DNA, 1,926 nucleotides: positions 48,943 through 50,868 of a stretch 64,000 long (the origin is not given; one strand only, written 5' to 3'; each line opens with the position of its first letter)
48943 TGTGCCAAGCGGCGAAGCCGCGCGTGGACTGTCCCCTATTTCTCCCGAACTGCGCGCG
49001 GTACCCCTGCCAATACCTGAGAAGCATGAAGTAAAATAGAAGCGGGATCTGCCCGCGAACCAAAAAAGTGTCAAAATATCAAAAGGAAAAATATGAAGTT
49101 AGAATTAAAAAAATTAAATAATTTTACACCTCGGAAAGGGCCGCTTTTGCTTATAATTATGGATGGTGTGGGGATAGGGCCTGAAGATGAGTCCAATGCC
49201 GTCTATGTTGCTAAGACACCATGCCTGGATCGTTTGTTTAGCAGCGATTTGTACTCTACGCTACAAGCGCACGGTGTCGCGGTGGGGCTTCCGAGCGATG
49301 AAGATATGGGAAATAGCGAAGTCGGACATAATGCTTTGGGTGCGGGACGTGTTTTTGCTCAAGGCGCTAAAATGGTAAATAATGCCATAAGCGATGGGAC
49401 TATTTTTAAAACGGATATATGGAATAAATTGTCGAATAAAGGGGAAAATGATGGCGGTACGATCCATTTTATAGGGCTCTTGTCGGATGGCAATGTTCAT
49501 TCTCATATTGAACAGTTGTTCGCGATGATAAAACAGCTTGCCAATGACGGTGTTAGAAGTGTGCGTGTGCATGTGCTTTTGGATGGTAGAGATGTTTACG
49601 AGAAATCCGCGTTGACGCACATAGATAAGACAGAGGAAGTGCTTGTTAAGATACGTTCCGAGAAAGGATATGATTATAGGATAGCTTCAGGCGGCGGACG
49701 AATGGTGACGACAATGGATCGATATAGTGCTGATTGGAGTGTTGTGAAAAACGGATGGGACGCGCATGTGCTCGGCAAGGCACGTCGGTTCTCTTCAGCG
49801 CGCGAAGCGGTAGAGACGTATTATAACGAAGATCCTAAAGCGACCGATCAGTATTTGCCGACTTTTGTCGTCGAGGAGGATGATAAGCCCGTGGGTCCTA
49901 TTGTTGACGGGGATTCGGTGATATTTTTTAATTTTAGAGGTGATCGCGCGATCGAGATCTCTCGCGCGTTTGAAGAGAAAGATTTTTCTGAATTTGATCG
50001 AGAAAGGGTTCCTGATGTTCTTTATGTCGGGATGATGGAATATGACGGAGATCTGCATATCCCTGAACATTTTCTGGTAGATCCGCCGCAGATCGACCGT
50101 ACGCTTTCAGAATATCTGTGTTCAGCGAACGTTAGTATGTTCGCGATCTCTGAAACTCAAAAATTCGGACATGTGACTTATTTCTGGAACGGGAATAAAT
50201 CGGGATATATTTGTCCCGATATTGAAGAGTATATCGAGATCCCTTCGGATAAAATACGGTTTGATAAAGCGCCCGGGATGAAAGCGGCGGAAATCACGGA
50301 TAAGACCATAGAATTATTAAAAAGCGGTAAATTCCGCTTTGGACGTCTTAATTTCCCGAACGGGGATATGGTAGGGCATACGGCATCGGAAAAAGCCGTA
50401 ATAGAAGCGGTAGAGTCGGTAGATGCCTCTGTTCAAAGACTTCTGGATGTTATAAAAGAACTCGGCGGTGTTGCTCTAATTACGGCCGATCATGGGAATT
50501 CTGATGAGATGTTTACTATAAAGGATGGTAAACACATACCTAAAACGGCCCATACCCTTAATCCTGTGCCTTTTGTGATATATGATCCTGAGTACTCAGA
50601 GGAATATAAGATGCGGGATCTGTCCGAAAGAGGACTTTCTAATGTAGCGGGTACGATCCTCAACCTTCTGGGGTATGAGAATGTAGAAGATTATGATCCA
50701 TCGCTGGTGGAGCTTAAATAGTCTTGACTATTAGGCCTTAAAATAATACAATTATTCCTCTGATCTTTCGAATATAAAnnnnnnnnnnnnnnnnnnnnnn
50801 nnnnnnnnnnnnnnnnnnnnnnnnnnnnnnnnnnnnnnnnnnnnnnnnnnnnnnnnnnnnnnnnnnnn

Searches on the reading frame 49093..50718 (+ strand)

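Call 43: search_protein_families(library=pfam, proteins=[window:49093-50718:+])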
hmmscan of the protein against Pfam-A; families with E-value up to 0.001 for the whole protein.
window:49093-50718:+ (542 aa): 3 families
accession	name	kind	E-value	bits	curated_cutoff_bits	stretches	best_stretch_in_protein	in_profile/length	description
PF01676.23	Metalloenzyme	-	9.7e-71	238.6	24.3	1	17-529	2-251/252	Metalloenzyme superfamily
PF06415.18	iPGM_N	-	3.2e-65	220.1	27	1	95-318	1-216/217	BPG-independent PGAM N-terminus (iPGM_N)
PF01663.27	Phosphodiest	-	2.8e-05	24.3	23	1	401-472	144-224/342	Type I phosphodiesterase / nucleotide pyrophosphatase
